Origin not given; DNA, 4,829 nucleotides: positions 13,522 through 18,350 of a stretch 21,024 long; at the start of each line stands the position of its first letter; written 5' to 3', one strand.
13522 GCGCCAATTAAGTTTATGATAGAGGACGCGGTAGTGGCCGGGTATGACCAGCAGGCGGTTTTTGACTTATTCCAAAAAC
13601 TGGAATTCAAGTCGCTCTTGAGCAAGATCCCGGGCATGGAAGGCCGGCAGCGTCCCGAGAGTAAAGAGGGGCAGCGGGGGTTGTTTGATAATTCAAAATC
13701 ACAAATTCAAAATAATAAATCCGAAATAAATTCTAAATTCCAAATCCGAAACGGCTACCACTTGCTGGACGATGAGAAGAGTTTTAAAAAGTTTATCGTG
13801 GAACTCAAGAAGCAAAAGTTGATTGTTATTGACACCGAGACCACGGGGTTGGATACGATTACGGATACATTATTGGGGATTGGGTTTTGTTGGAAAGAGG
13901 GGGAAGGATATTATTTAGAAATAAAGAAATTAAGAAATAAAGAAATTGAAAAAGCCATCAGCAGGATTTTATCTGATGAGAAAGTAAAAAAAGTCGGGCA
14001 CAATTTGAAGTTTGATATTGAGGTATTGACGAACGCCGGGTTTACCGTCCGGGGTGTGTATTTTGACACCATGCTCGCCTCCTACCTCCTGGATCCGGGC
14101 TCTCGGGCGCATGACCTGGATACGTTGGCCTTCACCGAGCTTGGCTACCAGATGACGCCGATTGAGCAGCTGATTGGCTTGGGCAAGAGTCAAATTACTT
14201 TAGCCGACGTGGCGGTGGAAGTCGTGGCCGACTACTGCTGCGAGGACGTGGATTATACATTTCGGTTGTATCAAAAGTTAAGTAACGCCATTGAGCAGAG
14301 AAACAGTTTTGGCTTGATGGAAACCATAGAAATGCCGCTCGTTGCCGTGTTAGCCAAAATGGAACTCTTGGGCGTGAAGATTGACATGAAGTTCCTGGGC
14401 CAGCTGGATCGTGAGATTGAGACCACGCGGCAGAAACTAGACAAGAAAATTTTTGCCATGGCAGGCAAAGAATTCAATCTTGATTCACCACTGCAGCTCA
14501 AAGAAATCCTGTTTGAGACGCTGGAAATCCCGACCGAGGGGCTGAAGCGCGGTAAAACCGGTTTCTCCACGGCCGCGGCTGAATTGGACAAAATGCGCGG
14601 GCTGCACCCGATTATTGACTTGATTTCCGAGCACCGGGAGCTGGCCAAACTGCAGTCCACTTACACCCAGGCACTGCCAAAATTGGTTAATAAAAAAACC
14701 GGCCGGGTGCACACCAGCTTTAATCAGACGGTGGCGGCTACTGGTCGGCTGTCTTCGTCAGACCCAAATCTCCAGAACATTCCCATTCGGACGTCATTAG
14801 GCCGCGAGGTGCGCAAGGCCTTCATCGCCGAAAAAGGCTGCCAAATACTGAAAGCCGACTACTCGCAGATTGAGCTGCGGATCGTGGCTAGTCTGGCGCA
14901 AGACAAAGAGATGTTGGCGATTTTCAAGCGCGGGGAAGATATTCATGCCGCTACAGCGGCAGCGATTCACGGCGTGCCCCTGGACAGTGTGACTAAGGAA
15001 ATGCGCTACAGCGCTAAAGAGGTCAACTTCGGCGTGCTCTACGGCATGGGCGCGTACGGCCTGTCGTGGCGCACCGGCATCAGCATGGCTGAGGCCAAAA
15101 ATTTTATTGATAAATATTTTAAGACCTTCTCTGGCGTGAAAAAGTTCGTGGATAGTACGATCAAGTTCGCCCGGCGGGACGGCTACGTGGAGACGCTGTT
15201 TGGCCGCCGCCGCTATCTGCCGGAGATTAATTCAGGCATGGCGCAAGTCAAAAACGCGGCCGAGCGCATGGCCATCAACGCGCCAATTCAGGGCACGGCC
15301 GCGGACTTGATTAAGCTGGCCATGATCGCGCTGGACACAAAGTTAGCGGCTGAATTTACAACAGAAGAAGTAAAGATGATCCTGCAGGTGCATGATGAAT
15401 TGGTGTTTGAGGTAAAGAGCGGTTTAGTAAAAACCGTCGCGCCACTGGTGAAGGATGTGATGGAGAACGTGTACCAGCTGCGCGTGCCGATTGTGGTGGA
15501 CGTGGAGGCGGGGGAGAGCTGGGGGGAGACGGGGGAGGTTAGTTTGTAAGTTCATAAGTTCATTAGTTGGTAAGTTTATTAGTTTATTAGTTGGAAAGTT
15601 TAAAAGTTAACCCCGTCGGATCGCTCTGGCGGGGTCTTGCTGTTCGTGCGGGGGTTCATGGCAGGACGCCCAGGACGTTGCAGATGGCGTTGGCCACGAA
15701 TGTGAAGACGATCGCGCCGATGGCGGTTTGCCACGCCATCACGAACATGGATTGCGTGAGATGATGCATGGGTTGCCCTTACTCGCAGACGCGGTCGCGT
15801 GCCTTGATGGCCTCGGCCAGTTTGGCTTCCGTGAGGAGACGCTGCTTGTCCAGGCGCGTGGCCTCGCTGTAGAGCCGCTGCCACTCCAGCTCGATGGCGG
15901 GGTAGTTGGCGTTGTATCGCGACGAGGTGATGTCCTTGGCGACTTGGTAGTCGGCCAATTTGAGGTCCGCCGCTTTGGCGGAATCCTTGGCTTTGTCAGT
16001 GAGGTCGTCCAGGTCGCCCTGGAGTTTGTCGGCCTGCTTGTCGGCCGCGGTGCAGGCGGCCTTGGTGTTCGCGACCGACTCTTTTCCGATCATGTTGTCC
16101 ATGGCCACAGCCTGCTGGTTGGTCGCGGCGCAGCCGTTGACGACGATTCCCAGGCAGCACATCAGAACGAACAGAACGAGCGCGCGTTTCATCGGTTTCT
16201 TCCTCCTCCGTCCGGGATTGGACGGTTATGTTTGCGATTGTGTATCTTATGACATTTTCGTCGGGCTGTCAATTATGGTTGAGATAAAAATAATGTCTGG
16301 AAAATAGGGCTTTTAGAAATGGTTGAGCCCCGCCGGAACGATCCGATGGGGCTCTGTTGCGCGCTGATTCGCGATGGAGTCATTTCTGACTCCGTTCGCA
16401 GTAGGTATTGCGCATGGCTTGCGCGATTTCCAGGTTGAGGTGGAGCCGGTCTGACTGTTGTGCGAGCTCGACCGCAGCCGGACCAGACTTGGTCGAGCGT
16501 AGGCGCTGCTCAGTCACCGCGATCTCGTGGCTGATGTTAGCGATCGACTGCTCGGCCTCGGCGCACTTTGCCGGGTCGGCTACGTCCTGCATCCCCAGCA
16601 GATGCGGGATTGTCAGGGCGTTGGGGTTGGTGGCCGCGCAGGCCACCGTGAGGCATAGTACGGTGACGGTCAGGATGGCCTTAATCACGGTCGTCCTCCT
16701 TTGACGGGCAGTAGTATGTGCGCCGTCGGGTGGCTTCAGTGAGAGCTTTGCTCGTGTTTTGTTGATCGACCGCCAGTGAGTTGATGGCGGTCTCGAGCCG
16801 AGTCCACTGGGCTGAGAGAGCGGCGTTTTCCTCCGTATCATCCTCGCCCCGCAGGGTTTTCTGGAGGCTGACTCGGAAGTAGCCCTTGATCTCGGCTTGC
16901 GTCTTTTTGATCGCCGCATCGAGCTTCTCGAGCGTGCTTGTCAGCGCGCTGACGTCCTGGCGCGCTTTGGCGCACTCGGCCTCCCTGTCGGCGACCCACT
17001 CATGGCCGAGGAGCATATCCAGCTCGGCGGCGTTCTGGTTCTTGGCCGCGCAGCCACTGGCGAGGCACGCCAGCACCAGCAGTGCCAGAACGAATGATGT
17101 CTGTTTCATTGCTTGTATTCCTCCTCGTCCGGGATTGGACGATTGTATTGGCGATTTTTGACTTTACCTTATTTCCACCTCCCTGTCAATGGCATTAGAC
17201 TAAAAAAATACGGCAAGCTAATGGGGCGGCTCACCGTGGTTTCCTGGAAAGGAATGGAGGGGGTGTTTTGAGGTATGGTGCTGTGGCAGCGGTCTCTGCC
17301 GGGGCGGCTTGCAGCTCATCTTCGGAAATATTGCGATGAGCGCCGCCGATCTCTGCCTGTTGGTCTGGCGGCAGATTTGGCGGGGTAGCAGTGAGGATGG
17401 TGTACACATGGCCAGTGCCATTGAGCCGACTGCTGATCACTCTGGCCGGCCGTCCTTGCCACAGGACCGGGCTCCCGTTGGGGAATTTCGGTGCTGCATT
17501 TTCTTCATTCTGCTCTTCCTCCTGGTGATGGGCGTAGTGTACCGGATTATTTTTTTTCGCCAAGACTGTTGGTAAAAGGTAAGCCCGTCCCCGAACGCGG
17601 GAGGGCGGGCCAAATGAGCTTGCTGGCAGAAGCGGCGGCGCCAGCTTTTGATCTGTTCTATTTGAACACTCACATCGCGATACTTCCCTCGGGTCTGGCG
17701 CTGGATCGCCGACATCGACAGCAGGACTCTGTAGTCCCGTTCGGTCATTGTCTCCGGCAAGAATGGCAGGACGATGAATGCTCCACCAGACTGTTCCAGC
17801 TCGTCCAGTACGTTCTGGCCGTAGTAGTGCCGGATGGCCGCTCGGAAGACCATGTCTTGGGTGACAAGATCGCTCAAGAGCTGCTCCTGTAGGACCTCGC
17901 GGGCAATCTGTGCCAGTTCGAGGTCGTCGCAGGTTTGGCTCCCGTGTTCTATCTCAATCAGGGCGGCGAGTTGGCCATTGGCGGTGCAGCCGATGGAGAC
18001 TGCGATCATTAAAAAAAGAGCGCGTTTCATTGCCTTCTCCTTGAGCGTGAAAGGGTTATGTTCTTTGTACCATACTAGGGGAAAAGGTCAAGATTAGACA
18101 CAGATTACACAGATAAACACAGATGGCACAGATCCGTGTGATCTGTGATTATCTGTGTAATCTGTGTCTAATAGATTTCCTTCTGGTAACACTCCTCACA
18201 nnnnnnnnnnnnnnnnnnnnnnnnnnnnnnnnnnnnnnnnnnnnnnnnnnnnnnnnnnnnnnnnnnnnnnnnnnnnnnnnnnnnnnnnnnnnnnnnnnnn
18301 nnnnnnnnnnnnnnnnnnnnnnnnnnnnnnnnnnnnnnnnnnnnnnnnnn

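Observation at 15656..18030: Array of four co-oriented small lipoprotein genes, three paralogous, with a conserved hairpin abutting the ribosome-binding site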

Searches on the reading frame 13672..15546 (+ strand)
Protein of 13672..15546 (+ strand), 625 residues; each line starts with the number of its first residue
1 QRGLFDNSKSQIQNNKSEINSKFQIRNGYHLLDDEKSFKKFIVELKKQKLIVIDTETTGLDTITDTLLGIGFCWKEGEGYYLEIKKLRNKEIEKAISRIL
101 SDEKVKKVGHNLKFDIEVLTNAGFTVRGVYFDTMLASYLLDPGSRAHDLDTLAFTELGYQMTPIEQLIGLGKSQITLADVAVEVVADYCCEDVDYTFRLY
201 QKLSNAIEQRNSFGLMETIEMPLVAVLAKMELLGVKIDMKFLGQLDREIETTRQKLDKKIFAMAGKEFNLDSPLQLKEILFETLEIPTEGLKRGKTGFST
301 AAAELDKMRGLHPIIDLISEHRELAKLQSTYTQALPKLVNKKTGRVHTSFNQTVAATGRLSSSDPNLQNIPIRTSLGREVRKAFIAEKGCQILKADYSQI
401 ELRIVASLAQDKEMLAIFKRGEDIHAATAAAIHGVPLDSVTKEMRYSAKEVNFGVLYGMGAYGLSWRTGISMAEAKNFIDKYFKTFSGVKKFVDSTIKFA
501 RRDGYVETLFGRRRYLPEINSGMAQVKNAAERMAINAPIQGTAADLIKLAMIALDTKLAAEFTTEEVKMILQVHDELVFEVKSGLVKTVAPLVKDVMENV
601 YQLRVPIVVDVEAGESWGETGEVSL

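Call 38: find_related_loci(query=window:13672-15546:+, collection=genome_contigs, flank=8000)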
Query window:13672-15546:+ (625 aa) in genome_contigs; peptide patterns used: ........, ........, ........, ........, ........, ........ (x = any residue, [..] = any of these).
241 stretches matched a pattern; 98 encode a relative of the query (tblastn E <= 1e-3); the best 80 are kept; 80 distinct loci.
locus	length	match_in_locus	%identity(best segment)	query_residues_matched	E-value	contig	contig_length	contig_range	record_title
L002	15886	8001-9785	63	25-624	0e+0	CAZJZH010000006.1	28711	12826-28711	MAG TPA_asm: uncultured Gammaproteobacteria bacterium isolate SRP334346_co1_66 genome assembly, contig: NODE_1581_length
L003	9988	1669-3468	66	20-623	0e+0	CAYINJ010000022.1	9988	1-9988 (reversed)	MAG TPA_asm: uncultured Gammaproteobacteria bacterium isolate ERP119705_co25_677 genome assembly, contig: NODE_6190_leng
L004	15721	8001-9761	56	29-619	0e+0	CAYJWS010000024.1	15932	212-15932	MAG TPA_asm: uncultured Gammaproteobacteria bacterium isolate ERP125453_co1_494 genome assembly, contig: NODE_3796_lengt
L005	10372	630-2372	56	28-624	0e+0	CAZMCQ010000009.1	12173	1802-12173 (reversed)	MAG TPA_asm: uncultured Candidatus Saccharibacteria bacterium isolate binchicken_co38_532 genome assembly, contig: NODE_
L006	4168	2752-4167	64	1-481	0e+0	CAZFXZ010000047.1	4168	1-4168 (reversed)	MAG TPA_asm: uncultured Gammaproteobacteria bacterium isolate binchicken_co347_63 genome assembly, contig: NODE_14479_le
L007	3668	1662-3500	50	25-619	0e+0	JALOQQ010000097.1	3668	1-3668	MAG: Planctomycetota bacterium isolate Prado159 scaffold_50310, whole genome shotgun sequence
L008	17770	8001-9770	47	29-620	3e-178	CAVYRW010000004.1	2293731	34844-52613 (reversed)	MAG: Waddliaceae bacterium isolate MFD05684.bin.1.376 genome assembly, contig: contig_5658, whole genome shotgun sequenc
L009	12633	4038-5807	46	29-620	1e-174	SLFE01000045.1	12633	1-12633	MAG: Waddliaceae bacterium isolate CSSed162cmB_602 CSSed16-2cmB-16202, whole genome shotgun sequence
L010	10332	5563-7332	47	29-620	4e-174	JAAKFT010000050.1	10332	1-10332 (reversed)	MAG: Chlamydiae bacterium isolate KR126_chlam_2 KR126chlam2_50, whole genome shotgun sequence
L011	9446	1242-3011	46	29-620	2e-173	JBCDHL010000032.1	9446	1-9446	MAG: Chlamydiota bacterium isolate P01_H01_bin.155 k141_838180_length_9446_cov_6.0000, whole genome shotgun sequence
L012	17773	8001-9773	46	28-620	3e-171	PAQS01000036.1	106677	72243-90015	MAG: Waddliaceae bacterium isolate SP13 MHASMcontig_2724422, whole genome shotgun sequence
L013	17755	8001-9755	48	29-620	7e-171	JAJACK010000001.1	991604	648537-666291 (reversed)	MAG: Chlamydiales bacterium isolate O_S4.1_17 SP4CHLAM17_1, whole genome shotgun sequence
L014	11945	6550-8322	46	28-620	4e-170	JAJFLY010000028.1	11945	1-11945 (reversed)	MAG: Chlamydiae bacterium isolate OFTM232 OFTM232_27, whole genome shotgun sequence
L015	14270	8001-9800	45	18-620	8e-170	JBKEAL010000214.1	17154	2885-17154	MAG: Parachlamydiaceae bacterium isolate VLC_099 k121_12407420, whole genome shotgun sequence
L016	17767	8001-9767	45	26-620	7e-169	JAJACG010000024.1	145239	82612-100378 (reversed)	MAG: Chlamydiales bacterium isolate P_S1_42 SP1CHLAM42_24, whole genome shotgun sequence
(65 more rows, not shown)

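Call 64: search_protein_families(library=phrogs, max_evalue=1, proteins=[L002:9934-10374:-, L002:10412-10870:-, L003:3523-3963:-])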
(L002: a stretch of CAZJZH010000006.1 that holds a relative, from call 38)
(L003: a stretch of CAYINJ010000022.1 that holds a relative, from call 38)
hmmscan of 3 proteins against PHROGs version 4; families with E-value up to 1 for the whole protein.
L002:9934-10374:- (146 aa): 1 family
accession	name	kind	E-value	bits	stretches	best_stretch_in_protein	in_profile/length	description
phrog_10889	-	transcription regulation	0.082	13.8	1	50-95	36-78/81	anti-repressor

L002:10412-10870:- (152 aa): 0 families

L003:3523-3963:- (146 aa): 0 families

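Call 65: search_protein_families(library=pfam, max_evalue=1, proteins=[L002:9934-10374:-, L002:10412-10870:-, L003:3523-3963:-, L002:11235-11708:-])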
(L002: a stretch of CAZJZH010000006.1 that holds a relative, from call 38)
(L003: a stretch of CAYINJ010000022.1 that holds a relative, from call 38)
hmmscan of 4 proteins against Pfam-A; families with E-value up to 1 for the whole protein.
L002:9934-10374:- (146 aa): 1 family
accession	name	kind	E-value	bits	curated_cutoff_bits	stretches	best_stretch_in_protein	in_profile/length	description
PF07415.16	Herpes_LMP2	-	0.17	11.1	25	1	63-129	35-104/497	Gammaherpesvirus latent membrane protein (LMP2) protein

L002:10412-10870:- (152 aa): 0 families

L003:3523-3963:- (146 aa): 0 families

L002:11235-11708:- (157 aa): 4 families
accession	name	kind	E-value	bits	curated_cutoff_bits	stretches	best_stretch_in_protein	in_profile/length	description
PF09685.15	DUF4870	-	2.6e-05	24.6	25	1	53-134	17-103/107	Domain of unknown function (DUF4870)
PF11820.13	DUF3339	-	0.053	14.1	25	1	60-102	18-57/67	Protein of unknown function (DUF3339)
PF06679.17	DUF1180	-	0.06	14.2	27.7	1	7-101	28-123/167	Membrane protein FAM174-like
PF24400.1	DUF7544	-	0.23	11.1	27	1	50-140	213-298/302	Family of unknown function (DUF7544)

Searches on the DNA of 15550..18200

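Call 54: search_rna_families(source=window, start=15550, end=18200, threshold=evalue, max_evalue=10)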
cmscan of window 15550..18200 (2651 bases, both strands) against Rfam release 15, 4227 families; matches with E-value up to 10: 11.
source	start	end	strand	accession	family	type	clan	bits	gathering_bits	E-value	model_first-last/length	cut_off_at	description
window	18091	18176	+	RF00928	mir-590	Gene; miRNA;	-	39.2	65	1.3e-05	1-86/86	no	mir-590 microRNA precursor family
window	18094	18171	-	RF04176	mir-3149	Gene; miRNA;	-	33.1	100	0.00086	1-83/83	no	mir-3149 microRNA precursor family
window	18092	18173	+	RF03652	mir-2329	Gene; miRNA;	-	30.4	90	0.0021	1-66/66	no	mir-2329 microRNA precursor family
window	18092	18173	-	RF03457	MIR173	Gene; miRNA;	-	29.4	70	0.0029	1-102/102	no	MIR173 microRNA precursor family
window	18093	18172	+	RF04124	MIR8565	Gene; miRNA;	-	29.3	136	0.017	1-154/154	no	MIR8565 microRNA precursor family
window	18093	18172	-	RF03652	mir-2329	Gene; miRNA;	-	29.2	90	0.0045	1-66/66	no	mir-2329 microRNA precursor family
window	18097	18168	+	RF03205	mir-1898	Gene; miRNA;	-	23.1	78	0.42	1-61/61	no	mir-1898 microRNA precursor family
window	16307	16390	-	RF02621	BSnc120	Gene; sRNA;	-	21.8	114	0.1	1-88/88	no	Brucella sRNA 120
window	18029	18099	+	RF01370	CRISPR-DR57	Gene; CRISPR;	-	20.5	39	0.31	1-37/37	no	CRISPR RNA direct repeat element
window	17753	17824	+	RF03447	mir-1231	Gene; miRNA;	-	18.5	80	3.8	1-86/86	no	mir-1231 microRNA precursor family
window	17305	17595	-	RF02042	HOTTIP_3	Gene; lncRNA;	-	11.7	50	0.7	1-353/353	no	HOXA transcript at the distal tip, conserved region 3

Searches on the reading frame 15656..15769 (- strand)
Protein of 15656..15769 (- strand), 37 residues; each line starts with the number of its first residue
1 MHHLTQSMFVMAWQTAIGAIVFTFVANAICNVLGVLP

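Call 6: search_protein_families(library=pfam, max_evalue=1, proteins=[window:15656-15769:-])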
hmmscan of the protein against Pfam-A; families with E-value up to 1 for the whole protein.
window:15656-15769:- (37 aa): 0 families

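Call 15: search_protein_families(library=ncbifam, max_evalue=1, proteins=[window:15656-15769:-])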
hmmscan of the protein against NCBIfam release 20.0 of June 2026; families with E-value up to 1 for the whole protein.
window:15656-15769:- (37 aa): 0 families

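Call 62: search_protein_families(library=phrogs, max_evalue=0.1, proteins=[window:15656-15769:-])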
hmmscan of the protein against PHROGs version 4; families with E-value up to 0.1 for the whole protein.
window:15656-15769:- (37 aa): 1 family
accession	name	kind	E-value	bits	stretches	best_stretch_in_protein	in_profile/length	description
phrog_24397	-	unknown function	0.025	15.8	1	14-32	51-69/77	-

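Call 84: search_protein_families(library=padloc, max_evalue=0.01, proteins=[window:15656-15769:-])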
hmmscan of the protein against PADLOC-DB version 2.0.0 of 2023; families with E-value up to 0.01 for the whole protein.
window:15656-15769:- (37 aa): 0 families
